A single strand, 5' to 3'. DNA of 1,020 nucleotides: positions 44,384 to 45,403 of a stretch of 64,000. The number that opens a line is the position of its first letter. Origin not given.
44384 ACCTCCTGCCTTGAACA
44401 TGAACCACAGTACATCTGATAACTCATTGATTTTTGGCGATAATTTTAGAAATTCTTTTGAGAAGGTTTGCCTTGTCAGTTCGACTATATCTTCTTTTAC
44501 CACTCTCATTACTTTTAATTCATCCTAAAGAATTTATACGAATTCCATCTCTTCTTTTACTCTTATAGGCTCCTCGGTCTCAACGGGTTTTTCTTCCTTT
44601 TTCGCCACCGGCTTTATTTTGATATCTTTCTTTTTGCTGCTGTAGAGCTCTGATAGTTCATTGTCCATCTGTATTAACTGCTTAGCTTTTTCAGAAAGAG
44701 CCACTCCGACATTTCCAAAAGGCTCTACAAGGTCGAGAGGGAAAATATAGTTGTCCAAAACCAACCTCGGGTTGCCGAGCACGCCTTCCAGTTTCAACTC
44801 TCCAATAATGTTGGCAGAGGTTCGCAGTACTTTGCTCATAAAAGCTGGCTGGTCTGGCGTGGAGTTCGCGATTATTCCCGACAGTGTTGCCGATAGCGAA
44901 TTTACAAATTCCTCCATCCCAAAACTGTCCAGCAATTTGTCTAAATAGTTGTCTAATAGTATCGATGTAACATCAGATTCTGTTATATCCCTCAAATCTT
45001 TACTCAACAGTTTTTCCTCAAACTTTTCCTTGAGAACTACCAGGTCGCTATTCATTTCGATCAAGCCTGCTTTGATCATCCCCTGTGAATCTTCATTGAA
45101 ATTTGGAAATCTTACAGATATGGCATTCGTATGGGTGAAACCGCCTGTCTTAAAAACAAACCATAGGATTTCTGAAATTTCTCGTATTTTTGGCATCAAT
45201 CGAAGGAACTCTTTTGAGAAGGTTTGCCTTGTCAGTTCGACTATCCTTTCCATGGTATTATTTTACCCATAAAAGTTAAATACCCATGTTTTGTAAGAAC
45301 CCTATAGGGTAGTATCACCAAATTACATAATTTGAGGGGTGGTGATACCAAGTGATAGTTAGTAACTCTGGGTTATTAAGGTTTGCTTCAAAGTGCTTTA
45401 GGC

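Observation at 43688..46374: Three paralogous unknown proteins downstream of the MinD/ParA gene: possible adaptor (ParB/McdB-like) family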

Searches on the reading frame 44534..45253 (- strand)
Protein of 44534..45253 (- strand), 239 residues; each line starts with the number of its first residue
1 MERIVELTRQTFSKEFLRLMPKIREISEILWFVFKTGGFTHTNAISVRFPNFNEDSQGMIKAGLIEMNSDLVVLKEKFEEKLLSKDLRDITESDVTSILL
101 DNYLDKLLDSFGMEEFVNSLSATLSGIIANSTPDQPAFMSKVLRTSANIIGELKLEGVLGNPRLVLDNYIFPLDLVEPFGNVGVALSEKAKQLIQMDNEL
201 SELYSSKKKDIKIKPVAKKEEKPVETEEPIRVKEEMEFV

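Call 4: search_protein_families(library=pfam, proteins=[window:44534-45253:-], max_evalue=0.1)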
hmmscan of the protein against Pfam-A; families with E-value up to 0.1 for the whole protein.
window:44534-45253:- (239 aa): 0 families

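Call 6: search_protein_families(library=ncbifam, proteins=[window:44534-45253:-], max_evalue=0.1)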
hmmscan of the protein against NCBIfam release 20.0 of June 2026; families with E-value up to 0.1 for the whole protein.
window:44534-45253:- (239 aa): 0 families

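Call 8: find_homologous_proteins(query=window:44534-45253:-, max_evalue=0.001)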
Query window:44534-45253:- (239 aa): 10 proteins with E <= 0.001 among 562 candidates.
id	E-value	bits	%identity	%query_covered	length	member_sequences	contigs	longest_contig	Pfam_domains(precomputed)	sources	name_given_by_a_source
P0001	1.8e-146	503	100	100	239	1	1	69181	-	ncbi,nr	ncbi:MAG: hypothetical protein HY051_00240 [Candidatus Aenigmarchaeota archaeon]|nr:hypothetical pro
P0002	4.5e-97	342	71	95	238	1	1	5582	-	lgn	-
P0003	1.6e-73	265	58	87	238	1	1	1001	-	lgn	-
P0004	3.9e-72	260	53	97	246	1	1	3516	-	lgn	-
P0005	9.7e-64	233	54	91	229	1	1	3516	-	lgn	-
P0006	9.5e-61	223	49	95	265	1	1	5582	-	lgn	-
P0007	7.3e-59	217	51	92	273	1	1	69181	-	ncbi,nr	ncbi:MAG: hypothetical protein HY051_00235 [Candidatus Aenigmarchaeota archaeon]|nr:hypothetical pro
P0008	1.1e-48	184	46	86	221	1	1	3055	-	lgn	-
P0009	2.0e-45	173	41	98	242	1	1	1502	-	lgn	-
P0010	4.7e-35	139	47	62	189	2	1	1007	-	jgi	-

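Call 10: find_encoding_contigs(protein=P0002, flank=10000)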
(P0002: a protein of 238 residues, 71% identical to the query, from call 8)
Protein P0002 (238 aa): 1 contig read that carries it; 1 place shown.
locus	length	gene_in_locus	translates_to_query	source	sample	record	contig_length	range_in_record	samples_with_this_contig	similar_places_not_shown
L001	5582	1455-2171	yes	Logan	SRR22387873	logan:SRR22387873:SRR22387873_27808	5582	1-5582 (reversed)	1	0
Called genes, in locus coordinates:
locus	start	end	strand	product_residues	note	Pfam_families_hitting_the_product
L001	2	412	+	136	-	?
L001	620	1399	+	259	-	-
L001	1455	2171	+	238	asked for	-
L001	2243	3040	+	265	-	-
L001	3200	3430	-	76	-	PF13248:Zn_ribbon_3 (faint)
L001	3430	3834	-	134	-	-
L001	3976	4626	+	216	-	-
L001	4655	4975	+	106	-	PF00338:Ribosomal_S10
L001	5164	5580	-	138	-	?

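Call 11: find_encoding_contigs(protein=P0004, flank=10000)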
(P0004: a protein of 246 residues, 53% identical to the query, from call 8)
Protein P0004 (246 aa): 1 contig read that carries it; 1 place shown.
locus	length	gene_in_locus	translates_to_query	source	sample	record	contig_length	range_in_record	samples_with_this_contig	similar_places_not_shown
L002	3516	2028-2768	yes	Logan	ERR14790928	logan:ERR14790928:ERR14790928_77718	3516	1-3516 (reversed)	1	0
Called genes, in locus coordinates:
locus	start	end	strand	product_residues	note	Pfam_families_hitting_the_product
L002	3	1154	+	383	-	?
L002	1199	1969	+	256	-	-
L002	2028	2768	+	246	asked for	-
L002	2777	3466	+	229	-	-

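Call 12: find_encoding_contigs(protein=P0008, flank=10000)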
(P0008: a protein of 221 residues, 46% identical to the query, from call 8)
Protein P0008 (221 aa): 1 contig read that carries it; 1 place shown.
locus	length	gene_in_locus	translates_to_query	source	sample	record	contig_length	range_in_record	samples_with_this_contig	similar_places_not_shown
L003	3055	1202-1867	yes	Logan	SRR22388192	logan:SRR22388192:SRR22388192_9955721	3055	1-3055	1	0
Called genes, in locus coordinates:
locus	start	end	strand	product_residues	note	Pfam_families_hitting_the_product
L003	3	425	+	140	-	?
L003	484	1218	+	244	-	-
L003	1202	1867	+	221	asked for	-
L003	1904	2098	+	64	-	-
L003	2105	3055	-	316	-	?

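Call 21: search_solved_structures(query=A2, max_evalue=10)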
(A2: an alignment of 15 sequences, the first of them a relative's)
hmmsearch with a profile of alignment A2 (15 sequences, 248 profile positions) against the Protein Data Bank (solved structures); distinct sequences matched with E-value up to 10: 8.
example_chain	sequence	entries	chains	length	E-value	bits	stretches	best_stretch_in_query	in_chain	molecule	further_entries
6b3e_A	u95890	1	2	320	0.35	13.7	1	49-120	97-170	Cyclin-dependent kinase 12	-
4un0_C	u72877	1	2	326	0.36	13.6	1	49-120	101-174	CYCLIN-DEPENDENT KINASE 12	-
4cxa_A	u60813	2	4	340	0.38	13.5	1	49-120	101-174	CYCLIN-DEPENDENT KINASE 12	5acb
9jk1_A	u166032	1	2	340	0.38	13.5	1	49-120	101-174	Cyclin-dependent kinase 12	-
6td3_B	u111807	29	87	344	0.39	13.5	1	49-120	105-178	Cyclin-dependent kinase 12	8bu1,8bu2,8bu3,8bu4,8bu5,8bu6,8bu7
4nst_A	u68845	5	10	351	0.4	13.5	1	49-120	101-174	Cyclin-dependent kinase 12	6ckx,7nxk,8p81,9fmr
9fzy_B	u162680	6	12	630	0.42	13.4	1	81-165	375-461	Carbon monoxide dehydrogenase/acetyl-CoA synthase beta subunit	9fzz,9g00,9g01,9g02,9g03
6ytt_B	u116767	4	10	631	0.42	13.4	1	81-165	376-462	Carbon-monoxide dehydrogenase (Acceptor),Carbon-monoxide dehydrogenase (Acceptor) | Carbon-monoxide dehydrogenase (Acceptor),CO-dehydrogenase from Clostridium a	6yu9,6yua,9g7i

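Call 27: predict_structure(alignment_id=A2)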
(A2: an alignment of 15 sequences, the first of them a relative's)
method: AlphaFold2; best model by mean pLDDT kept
length: 239 residues; sequences in the alignment: 15
mean_pLDDT: 84.9   pTM: 0.77
mean pLDDT of the five models: 84.9, 84.6, 84.5, 84.1, 83.1
residues with pLDDT >= 90: 167; 70-90: 38; 50-70: 5; < 50: 29
segments of 3 or more residues with pLDDT < 50: 212-239
pLDDT, mean of each block of 10 residues (from residue 1): 87 93 95 94 96 95 95 93 83 93 93 93 95 92 93 87 94 94 94 92 74 41 33 33
secondary structure, 60 per line:
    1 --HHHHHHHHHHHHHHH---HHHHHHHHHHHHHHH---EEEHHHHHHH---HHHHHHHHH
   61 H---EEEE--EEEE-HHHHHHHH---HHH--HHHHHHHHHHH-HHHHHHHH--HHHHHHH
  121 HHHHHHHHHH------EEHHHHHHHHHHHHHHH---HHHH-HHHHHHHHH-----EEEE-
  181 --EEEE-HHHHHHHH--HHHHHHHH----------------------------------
elements in order: H3-17 H21-35 E39-41 H42-48 H52-61 E65-68 E71-74 H76-83 H92-102 H104-111 H114-130 H139-153 H157-160 H162-170 E176-179 E183-186 H188-195 H198-205

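Call 29: search_protein_representatives(alignment_id=A2)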
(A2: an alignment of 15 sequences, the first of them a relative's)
Query: 15 sequences, 248 profile positions. Proteins with E-value up to 0.001 (for the whole library): 18; up to 1e-10: 17; up to 1e-30: 16. The best 18 are listed.
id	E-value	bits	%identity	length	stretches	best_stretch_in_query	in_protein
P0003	3.8e-92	324.8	-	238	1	1-231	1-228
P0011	6.3e-79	281.5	-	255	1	4-245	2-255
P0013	1.1e-76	274.1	-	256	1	5-246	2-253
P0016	4.1e-71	255.8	-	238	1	1-232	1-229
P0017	1.2e-68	247.8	-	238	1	1-234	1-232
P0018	3.2e-57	210.3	-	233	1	1-217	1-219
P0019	8.8e-54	199.1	-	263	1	2-217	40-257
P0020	1.3e-47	178.8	-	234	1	1-223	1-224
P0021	1.0e-38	149.7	-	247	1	4-245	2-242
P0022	1.1e-36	143.1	-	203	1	1-210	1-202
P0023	3.4e-35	138.2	-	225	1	7-217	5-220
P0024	5.0e-35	137.7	-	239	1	5-245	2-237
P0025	1.5e-34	136.1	-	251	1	5-245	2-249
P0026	3.6e-33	131.6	-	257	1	3-234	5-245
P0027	3.6e-32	128.3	-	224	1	1-211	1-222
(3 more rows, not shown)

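Call 30: fold_search(model_id=the predicted structure, library=pdb)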
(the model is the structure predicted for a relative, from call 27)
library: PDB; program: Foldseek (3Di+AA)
matches with E <= 10: 295; with E <= 0.001: 0
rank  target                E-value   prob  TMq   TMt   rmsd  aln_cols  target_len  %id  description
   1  7ast_X                1.0e-01  0.33  0.22  0.13  15.9       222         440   14  Apo Human RNA Polymerase III (released 2020-12-23)
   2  2wa0                  1.1e-01  0.44  0.22  0.24  14.8       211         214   15  Crystal structure of the human MAGEA4 (released 2009-03-10)
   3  9fnz_B4               2.0e-01  0.21  0.24  0.21  13.7       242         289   12  PF30S-PF30S dimer mediated by aRDF from P. furiosus (Structure II) (released 2025-01-15)
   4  7kfo                  2.1e-01  0.84  0.25  0.41  10.2       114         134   14  Crystal structure of the MarR family transcriptional regulator from Variovorax paradoxus bound to Indole 3 acetic acid (released 2021-11-10)
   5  6cca                  3.3e-01  0.20  0.22  0.15  15.1       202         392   14  Crystal structure of DszA carbon methyltransferase (released 2018-12-05)
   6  5hlt_A                3.5e-01  0.14  0.24  0.22  13.2       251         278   11  Crystal structure of pyrene- and phenanthrene-modified DNA in complex with the BpuJ1 endonuclease binding domain (released 2016-08-17)
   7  2dtr                  4.1e-01  0.69  0.21  0.24  10.0       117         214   14  STRUCTURE OF DIPHTHERIA TOXIN REPRESSOR (released 1997-08-20)
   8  7uoa_A                4.1e-01  0.25  0.22  0.26  14.0       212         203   12  MAGEA4-MTP1 linear peptide complex (released 2022-09-07)
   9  6c28_B                5.1e-01  0.51  0.22  0.37  11.6       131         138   14  Transcriptional repressor, CouR, bound to p-coumaroyl-CoA (released 2018-05-30)
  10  8ycm_B                5.1e-01  0.20  0.21  0.22  17.1       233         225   10  Monomeric Human STK19 (released 2024-03-06)
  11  7kk0                  5.3e-01  0.66  0.25  0.41   9.6       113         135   14  Crystal structure of the MarR family transcriptional regulator from Variovorax paradoxus bound to Catechol (released 2021-12-01)
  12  4m6x_A                5.3e-01  0.35  0.22  0.16  12.4       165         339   11  Mutant structure of methyltransferase from Streptomyces hygroscopicus complexed with S-adenosyl-L-homocysteine and met (released 2014-06-25)
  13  2hr3_A                5.6e-01  0.72  0.26  0.41  13.5       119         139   18  Crystal structure of putative transcriptional regulator protein from Pseudomonas aeruginosa PA01 at 2.4 A resolution (released 2006-09-19)
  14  4m6x_B                5.6e-01  0.33  0.23  0.17  11.8       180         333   10  Mutant structure of methyltransferase from Streptomyces hygroscopicus complexed with S-adenosyl-L-homocysteine and met (released 2014-06-25)
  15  2hr3_C                6.6e-01  0.84  0.27  0.43   9.2       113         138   13  Crystal structure of putative transcriptional regulator protein from Pseudomonas aeruginosa PA01 at 2.4 A resolution (released 2006-09-19)
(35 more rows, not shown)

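Call 34: find_related_loci(query=A3, collection=genome_contigs, flank=10000)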
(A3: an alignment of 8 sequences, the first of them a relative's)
Query A3 (239 aa) in genome_contigs; peptide patterns used: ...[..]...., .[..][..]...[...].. (x = any residue, [..] = any of these).
75 stretches matched a pattern, but none encodes a relative of the query by tblastn (E <= 1e-3).

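Call 35: find_related_loci(query=A3, collection=metagenome_contigs, flank=10000)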
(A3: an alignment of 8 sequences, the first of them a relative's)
Query A3 (239 aa) in metagenome_contigs; peptide patterns used: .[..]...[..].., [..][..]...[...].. (x = any residue, [..] = any of these).
312 stretches matched a pattern, but none encodes a relative of the query by tblastn (E <= 1e-3).

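Call 37: find_encoding_contigs(protein=P0021, flank=10000)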
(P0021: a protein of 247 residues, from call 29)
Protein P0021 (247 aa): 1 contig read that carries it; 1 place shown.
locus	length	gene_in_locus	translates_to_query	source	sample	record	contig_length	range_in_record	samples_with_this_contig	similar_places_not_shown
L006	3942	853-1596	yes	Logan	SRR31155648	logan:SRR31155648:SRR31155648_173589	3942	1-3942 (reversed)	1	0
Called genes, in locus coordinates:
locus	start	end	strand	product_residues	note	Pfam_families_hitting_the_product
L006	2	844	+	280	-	?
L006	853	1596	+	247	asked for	-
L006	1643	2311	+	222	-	-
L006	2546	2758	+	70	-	-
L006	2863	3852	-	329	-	PF01594:AI-2E_transport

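Call 38: find_encoding_contigs(protein=P0025, flank=10000)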
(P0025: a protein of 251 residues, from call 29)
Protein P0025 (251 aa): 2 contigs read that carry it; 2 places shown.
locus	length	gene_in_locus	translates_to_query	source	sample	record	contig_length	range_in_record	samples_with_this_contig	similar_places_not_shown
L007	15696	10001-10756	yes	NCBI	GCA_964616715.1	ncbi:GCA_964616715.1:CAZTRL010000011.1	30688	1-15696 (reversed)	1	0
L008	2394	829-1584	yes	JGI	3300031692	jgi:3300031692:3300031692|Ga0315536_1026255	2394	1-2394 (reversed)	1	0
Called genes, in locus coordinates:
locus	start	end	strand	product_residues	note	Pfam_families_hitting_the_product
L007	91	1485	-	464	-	PF04122:CW_binding_2 (weak)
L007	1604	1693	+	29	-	-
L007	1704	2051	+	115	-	PF18898:DUF5654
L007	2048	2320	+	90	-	-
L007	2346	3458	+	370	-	PF04055:Radical_SAM, PF13353:Fer4_12 (faint)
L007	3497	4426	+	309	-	PF02729:OTCace_N, PF00185:OTCace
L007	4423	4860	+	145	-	PF01948:PyrI, PF02748:PyrI_C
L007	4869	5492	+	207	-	PF00156:Pribosyltran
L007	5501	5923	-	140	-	-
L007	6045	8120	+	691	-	PF03030:H_PPase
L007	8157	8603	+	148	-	PF04463:2-thiour_desulf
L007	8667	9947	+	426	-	PF03193:RsgA_GTPase (faint), PF00009:GTP_EFTU, PF03144:GTP_EFTU_D2, PF09173:eIF2_C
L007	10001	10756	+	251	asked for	-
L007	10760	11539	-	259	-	PF00459:Inositol_P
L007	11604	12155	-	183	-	PF02915:Rubrerythrin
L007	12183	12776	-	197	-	PF00210:Ferritin (faint), PF02915:Rubrerythrin (weak)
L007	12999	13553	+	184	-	PF25087:GMPPB_C (weak), PF00132:Hexapep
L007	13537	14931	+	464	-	PF00133:tRNA-synt_1 (faint), PF01406:tRNA-synt_1e, PF01921:tRNA-synt_1f (faint), PF09334:tRNA-synt_1g (faint), PF09190:DALR_2, PF23493:CysS_C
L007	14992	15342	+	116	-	-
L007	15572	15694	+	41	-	?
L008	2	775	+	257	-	?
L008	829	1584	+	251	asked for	-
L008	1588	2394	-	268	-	?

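Call 41: find_encoding_contigs(protein=P0024, flank=10000)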
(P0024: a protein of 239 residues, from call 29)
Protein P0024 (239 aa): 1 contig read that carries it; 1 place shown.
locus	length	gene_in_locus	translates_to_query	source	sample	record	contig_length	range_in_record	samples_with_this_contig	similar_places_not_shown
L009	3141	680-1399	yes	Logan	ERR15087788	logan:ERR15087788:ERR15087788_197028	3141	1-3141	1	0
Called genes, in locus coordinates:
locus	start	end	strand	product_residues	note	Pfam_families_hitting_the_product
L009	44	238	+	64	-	-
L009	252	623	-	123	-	PF18477:PIN_9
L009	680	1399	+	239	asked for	-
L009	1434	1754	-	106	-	-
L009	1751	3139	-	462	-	?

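Call 42: find_encoding_contigs(protein=P0020, flank=10000)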
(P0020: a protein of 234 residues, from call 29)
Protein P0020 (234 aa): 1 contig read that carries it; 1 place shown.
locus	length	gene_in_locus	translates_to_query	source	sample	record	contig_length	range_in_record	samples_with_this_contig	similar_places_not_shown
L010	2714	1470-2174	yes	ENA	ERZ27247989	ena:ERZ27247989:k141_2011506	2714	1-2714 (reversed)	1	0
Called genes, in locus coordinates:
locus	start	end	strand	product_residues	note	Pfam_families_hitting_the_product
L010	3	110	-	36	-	?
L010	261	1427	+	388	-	PF00438:S-AdoMet_synt_N, PF02772:S-AdoMet_synt_M, PF02773:S-AdoMet_synt_C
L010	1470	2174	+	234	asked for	-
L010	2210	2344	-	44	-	-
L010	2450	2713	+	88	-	?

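Call 43: find_encoding_contigs(protein=P0026, flank=10000)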
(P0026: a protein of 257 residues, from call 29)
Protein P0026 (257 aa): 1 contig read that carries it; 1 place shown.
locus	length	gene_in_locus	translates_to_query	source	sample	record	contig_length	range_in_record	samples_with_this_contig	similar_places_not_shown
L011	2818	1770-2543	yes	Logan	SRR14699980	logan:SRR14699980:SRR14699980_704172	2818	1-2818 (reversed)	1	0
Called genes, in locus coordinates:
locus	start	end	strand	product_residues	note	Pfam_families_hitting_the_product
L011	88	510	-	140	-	-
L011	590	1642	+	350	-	PF03133:TTL (faint), PF14397:ATPgrasp_ST (weak), PF14398:ATPgrasp_YheCD, PF02955:GSH-S_ATP, PF08443:RimK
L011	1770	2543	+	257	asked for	-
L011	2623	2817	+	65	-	?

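Call 48: fold_search(model_id=the predicted structure, library=viral)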
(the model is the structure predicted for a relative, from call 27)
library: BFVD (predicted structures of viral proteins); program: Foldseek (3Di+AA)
matches with E <= 10: 186; with E <= 0.001: 0
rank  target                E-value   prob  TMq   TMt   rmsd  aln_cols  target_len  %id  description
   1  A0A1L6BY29            9.2e-02  0.44  0.24  0.14  19.4       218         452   16  (no name in the UniProt tables at hand)
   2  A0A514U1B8            1.5e-01  0.33  0.22  0.25  14.5       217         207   10  Uncharacterized protein [Gordonia phage Phendrix]
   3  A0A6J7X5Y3            2.8e-01  0.30  0.25  0.21  17.7       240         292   13  Uncharacterized protein [uncultured Caudovirales phage]
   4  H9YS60                3.4e-01  0.28  0.22  0.23  12.7       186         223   12  (no name in the UniProt tables at hand)
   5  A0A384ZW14            5.5e-01  0.38  0.21  0.26   7.5       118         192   17  Uncharacterized protein [Dickeya phage vB_DsoM_JA13]
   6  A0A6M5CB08            5.5e-01  0.21  0.24  0.18  12.6       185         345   10  Helicase [Vibrio phage Vc1]
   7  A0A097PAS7            6.1e-01  0.57  0.25  0.33  15.9       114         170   17  (no name in the UniProt tables at hand)
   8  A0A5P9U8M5            6.4e-01  0.44  0.20  0.19  19.4       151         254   11  (no name in the UniProt tables at hand)
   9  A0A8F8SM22            7.5e-01  0.08  0.17  0.21  23.7       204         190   11  (no name in the UniProt tables at hand)
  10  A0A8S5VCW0            1.0e+00  0.20  0.24  0.28  16.0       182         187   14  FOKI RESTRICTION ENDONUCLEASE/DNA COMPLEX (ENDONUCLEASE-DNA), TYPE IIS, RESTRICTION.8A [Siphoviridae sp. ctDXu9]
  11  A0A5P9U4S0            1.0e+00  0.12  0.16  0.23  15.5       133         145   13  (no name in the UniProt tables at hand)
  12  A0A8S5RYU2            1.0e+00  0.08  0.20  0.21  19.7       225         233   14  Uncharacterized protein [Siphoviridae sp. ctWdm1]
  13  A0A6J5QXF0            1.1e+00  0.66  0.23  0.35   4.8        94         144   14  Uncharacterized protein [uncultured Caudovirales phage]
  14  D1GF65                1.1e+00  0.16  0.24  0.29  12.0       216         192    9  Uncharacterized protein [Sulfolobus spindle-shaped virus 7]
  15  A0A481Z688            1.1e+00  0.14  0.22  0.12  16.5       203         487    8  3'-5' exonuclease [Pithovirus LCPAC102]
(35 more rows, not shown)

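Call 79: find_related_loci(query=A6, collection=genome_contigs, flank=10000)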
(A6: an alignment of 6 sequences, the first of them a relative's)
Query A6 (251 aa) in genome_contigs; peptide patterns used: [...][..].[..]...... (x = any residue, [..] = any of these).
9 stretches matched a pattern; 3 encode a relative of the query (tblastn E <= 1e-3); 3 distinct loci.
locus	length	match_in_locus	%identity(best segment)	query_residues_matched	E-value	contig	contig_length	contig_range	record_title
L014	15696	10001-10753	100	1-251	9e-172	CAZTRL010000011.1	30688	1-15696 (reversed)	MAG TPA_asm: uncultured archaeon isolate binchicken_co151_62 genome assembly, contig: NODE_1912_length_30688_cov_7.83694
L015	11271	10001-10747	69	1-251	6e-112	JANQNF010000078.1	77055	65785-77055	MAG: archaeon isolate PL23a_bin.95 k99_6367147, whole genome shotgun sequence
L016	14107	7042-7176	29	103-147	4e-4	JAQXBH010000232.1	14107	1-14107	MAG: Opitutales bacterium isolate cluster4_bin.15 k119_502480, whole genome shotgun sequence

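Call 87: search_protein_families(library=padloc, proteins=[window:44534-45253:-], max_evalue=0.01)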
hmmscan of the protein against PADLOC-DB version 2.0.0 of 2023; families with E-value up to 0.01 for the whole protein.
window:44534-45253:- (239 aa): 0 families

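Call 88: search_protein_families(library=phrogs, proteins=[window:44534-45253:-], max_evalue=0.01)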
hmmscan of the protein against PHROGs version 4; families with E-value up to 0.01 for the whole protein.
window:44534-45253:- (239 aa): 0 families

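Call 89: find_related_loci(query=A6, collection=metagenome_contigs, flank=10000)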
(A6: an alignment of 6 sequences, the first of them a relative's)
Query A6 (251 aa) in metagenome_contigs; peptide patterns used: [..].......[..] (x = any residue, [..] = any of these).
140 stretches matched a pattern; 1 encode a relative of the query (tblastn E <= 1e-3); 1 distinct loci.
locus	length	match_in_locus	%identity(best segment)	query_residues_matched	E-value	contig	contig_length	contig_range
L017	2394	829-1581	100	1-251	0e+0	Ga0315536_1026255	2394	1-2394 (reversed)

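Call 90: find_related_loci(query=A3, collection=viral_contigs, flank=10000)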
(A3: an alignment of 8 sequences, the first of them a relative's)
Query A3 (239 aa) in viral_contigs; peptide patterns used: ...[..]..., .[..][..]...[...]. (x = any residue, [..] = any of these).
76 stretches matched a pattern, but none encodes a relative of the query by tblastn (E <= 1e-3).

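Call 91: find_related_loci(query=A6, collection=viral_contigs, flank=10000)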
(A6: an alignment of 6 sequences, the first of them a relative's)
Query A6 (251 aa) in viral_contigs; peptide patterns used: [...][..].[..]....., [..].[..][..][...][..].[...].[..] (x = any residue, [..] = any of these).
71 stretches matched a pattern, but none encodes a relative of the query by tblastn (E <= 1e-3).
